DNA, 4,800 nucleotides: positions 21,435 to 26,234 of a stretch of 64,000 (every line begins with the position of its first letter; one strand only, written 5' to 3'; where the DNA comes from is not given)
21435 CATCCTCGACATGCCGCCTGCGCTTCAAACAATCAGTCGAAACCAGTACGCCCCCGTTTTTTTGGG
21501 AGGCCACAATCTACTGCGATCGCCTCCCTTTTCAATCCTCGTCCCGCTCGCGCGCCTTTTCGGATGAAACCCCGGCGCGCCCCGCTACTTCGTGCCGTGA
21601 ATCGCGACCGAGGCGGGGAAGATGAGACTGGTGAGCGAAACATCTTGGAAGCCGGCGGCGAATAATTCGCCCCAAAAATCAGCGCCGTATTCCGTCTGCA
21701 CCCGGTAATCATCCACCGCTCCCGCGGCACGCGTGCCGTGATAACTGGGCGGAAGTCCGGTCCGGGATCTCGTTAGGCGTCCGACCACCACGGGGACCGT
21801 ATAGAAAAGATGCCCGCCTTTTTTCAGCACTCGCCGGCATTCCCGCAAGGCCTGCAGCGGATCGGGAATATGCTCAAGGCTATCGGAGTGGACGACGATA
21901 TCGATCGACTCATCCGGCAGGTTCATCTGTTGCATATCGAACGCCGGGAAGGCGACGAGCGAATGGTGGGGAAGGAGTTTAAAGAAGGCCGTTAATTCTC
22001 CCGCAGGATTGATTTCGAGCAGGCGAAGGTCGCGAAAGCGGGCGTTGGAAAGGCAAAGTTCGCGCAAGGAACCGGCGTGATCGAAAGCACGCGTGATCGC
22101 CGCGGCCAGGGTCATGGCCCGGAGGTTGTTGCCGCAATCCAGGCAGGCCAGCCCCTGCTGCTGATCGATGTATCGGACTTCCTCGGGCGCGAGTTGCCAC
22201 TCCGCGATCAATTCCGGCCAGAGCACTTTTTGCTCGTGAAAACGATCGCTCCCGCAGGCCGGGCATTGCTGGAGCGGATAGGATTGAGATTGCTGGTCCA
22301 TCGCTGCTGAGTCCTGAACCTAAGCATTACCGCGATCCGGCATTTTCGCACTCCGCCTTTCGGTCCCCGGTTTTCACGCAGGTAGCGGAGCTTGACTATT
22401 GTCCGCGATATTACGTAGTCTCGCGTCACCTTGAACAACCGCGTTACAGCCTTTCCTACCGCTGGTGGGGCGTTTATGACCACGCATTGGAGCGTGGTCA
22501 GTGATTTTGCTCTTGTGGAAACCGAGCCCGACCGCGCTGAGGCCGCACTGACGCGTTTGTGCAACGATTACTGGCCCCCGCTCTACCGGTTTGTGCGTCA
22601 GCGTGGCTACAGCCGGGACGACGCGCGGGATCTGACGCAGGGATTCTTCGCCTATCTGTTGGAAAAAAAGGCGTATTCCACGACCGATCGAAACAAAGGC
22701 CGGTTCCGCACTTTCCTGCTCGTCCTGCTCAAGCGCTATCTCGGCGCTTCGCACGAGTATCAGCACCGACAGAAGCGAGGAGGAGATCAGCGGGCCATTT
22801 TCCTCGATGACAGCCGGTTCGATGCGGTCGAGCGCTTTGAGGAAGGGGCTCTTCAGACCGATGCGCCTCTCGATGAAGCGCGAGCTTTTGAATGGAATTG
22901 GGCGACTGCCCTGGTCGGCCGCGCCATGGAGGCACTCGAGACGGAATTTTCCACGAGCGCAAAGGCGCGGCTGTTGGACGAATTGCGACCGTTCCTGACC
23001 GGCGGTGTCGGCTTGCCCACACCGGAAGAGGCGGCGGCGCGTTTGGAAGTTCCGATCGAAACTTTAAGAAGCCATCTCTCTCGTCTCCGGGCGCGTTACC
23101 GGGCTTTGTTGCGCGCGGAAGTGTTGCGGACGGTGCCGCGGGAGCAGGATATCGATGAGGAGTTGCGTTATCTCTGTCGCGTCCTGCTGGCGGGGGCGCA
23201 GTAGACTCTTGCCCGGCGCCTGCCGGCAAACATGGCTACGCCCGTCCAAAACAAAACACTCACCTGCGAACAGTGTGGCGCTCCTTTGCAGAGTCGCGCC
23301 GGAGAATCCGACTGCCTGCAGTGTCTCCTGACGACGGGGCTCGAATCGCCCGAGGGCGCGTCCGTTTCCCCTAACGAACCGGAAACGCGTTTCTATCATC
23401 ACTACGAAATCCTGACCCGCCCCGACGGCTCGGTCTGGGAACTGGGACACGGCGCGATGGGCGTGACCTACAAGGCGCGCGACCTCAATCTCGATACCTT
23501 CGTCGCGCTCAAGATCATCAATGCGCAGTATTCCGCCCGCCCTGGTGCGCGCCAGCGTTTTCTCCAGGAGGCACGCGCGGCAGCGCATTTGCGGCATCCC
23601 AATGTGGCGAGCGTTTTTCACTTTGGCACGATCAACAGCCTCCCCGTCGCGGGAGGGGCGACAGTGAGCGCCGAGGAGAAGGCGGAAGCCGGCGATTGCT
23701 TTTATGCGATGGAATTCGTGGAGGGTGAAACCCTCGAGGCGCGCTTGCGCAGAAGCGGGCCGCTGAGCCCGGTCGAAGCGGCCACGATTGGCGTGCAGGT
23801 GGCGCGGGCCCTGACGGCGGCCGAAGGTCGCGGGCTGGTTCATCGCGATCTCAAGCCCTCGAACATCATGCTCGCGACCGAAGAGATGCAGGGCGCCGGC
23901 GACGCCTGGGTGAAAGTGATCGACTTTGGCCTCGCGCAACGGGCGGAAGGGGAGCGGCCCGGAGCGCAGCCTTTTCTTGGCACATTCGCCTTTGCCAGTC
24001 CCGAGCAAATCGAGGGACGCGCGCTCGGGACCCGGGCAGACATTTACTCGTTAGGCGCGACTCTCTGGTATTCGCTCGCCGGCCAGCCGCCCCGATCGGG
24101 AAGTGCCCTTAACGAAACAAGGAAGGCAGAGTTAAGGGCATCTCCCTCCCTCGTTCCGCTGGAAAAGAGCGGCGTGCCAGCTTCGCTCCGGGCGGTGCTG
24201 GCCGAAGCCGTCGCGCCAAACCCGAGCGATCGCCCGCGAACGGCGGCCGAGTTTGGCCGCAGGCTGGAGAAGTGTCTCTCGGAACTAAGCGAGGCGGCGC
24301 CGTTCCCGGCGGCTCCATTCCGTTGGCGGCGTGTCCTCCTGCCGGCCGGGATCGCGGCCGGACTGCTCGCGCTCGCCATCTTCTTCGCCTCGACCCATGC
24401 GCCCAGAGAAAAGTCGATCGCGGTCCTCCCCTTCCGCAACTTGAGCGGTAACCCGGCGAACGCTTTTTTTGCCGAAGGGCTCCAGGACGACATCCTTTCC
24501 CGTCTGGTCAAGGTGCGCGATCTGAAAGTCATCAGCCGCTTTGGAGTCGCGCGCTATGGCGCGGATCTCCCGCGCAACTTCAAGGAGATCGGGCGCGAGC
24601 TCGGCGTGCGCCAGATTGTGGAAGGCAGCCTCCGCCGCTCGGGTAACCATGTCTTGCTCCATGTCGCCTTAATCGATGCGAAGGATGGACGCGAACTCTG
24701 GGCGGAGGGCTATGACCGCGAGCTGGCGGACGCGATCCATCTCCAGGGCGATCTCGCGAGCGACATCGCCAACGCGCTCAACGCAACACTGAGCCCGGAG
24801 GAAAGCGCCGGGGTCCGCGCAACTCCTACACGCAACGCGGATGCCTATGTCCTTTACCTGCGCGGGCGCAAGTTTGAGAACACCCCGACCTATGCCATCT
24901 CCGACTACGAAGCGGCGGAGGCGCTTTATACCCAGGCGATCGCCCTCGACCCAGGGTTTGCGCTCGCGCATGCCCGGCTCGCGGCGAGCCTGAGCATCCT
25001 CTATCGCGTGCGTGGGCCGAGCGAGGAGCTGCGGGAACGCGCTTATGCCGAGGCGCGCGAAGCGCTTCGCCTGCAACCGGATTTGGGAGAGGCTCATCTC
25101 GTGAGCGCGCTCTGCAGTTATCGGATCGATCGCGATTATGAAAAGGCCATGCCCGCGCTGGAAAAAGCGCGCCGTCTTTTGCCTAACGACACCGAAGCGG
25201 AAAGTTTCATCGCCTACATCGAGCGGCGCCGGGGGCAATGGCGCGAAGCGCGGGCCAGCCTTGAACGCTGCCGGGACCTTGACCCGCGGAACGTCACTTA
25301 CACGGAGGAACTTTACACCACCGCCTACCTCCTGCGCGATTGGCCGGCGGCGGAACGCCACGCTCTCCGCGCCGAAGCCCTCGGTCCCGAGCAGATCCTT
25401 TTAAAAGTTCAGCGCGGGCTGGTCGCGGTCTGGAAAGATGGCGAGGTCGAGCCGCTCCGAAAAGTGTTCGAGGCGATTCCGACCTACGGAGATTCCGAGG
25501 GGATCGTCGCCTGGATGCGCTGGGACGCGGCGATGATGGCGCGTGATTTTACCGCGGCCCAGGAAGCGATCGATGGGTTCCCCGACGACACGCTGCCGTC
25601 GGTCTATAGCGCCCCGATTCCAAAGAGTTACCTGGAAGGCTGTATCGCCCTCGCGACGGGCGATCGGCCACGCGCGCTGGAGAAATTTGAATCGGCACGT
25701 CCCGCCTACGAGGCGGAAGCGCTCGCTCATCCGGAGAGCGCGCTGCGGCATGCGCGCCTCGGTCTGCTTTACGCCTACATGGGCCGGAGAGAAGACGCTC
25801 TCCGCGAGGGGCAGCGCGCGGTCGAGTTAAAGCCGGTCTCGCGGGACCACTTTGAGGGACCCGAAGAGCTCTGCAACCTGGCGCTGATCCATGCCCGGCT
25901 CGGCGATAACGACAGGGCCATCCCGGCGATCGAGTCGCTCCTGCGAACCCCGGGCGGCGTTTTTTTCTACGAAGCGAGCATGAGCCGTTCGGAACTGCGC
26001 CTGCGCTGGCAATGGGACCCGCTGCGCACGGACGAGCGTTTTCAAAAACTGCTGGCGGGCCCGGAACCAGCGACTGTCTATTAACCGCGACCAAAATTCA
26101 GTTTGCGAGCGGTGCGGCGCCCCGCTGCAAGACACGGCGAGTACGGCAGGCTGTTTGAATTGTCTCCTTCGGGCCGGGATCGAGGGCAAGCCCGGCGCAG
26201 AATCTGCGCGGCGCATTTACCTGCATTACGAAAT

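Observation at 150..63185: Hyper-abundant 9-mer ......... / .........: about one copy per kb, strand-symmetric and frame-independent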

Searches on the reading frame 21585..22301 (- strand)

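Call 22: search_protein_families(library=pfam, proteins=[window:21585-22301:-], max_evalue=0.0001)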
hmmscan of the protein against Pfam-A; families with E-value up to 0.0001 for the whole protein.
window:21585-22301:- (238 aa): 6 families
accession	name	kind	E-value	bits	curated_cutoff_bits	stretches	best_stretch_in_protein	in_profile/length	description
PF08241.18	Methyltransf_11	-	3.9e-14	53.5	21.2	1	110-166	38-94/95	Methyltransferase domain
PF08242.18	Methyltransf_12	-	4.9e-08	34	30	1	111-165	41-98/98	Methyltransferase domain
PF13489.12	Methyltransf_23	-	8.6e-08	32.5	27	1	117-171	66-120/164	Methyltransferase domain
PF13649.12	Methyltransf_25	-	1.7e-07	32.3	27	1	116-163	48-97/97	Methyltransferase domain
PF13847.12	Methyltransf_31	-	1.8e-07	31.4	27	1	117-171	57-113/145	Methyltransferase domain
PF05148.21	Methyltransf_8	-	1.2e-05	25.7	27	1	120-166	110-155/219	Hypothetical methyltransferase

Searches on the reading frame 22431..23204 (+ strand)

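Call 22: search_protein_families(library=pfam, proteins=[window:22431-23204:+], max_evalue=0.0001)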
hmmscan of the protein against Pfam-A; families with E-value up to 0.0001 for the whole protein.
window:22431-23204:+ (257 aa): 0 families

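Call 33: search_protein_families(library=ncbifam, proteins=[window:22431-23204:+], max_evalue=0.01)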
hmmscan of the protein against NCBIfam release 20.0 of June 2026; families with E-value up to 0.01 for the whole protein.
window:22431-23204:+ (257 aa): 7 families
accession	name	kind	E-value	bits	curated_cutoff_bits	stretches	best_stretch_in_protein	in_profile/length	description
TIGR02937.1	sigma70-ECF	superfamily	7.9e-08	32.1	42.9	1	39-222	2-160/165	sigma-70 family RNA polymerase sigma factor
NF009172.0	PRK12519.1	subfamily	1.3e-05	24.8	222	1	18-100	9-88/194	RNA polymerase sigma factor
NF009164.0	PRK12511.1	equivalog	7e-05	22.4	185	1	199-230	131-162/182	RNA polymerase sigma factor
TIGR02952.1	Sig70_famx2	equivalog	0.00023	21.1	206.45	1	29-98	2-69/170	ECF subfamily RNA polymerase sigma factor, BldN family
TIGR02989.1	Sig-70_gvs1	subfamily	0.0011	18.9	124.55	0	39-108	2-67/158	RNA polymerase sigma-70 factor, Rhodopirellula/Verrucomicrobium family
TIGR02985.1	Sig70_bacteroi1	subfamily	0.0033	17.6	126.4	0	41-102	4-62/162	RNA polymerase sigma-70 factor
NF009166.1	PRK12513.1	equivalog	0.0058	16.4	206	0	37-184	21-154/193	RNA polymerase sigma factor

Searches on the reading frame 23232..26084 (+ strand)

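Call 8: search_protein_families(library=pfam, proteins=[window:23232-26084:+])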
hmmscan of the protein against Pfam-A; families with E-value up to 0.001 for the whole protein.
window:23232-26084:+ (950 aa): 14 families
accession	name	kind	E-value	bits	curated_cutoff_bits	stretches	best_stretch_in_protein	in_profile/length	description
PF00069.31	Pkinase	-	1.5e-36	126.6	31.7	1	70-336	6-253/263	Protein kinase domain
PF07714.23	PK_Tyr_Ser-Thr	-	3.2e-21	76.3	23.1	1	70-336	6-250/258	Protein tyrosine and serine/threonine kinase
PF07719.23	TPR_2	-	3.4e-16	58.4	27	0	839-868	3-32/34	Tetratricopeptide repeat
PF00515.34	TPR_1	-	2.3e-11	43.4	27.8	0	557-576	15-34/34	Tetratricopeptide repeat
PF13181.12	TPR_8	-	6.2e-09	35.8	25.7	0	880-904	4-28/34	Tetratricopeptide repeat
PF13176.12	TPR_7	-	2.7e-07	30.6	27.9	0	882-906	4-28/36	Tetratricopeptide repeat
PF13424.12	TPR_12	-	8.3e-07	29.6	30.1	0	807-867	14-75/77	Tetratricopeptide repeat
PF13428.12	TPR_14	-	1e-06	29.3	23.5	0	661-693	8-40/44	Tetratricopeptide repeat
PF13432.12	TPR_16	-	3.9e-06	27.6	32.7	0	661-720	4-63/65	Tetratricopeptide repeat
PF14559.12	TPR_19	-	4.2e-05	24.2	25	0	634-686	5-57/68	Tetratricopeptide repeat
PF13414.12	TPR_11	-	9.6e-05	22.4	26.8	0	557-585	8-36/42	TPR repeat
PF13431.12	TPR_17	-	0.00015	22.2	24.4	0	565-590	1-26/34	Tetratricopeptide repeat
PF13174.12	TPR_6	-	0.00028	21.8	26.3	0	660-685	6-31/33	Tetratricopeptide repeat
PF01636.29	APH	-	0.00087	19.5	23.2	0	102-196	28-106/239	Phosphotransferase enzyme family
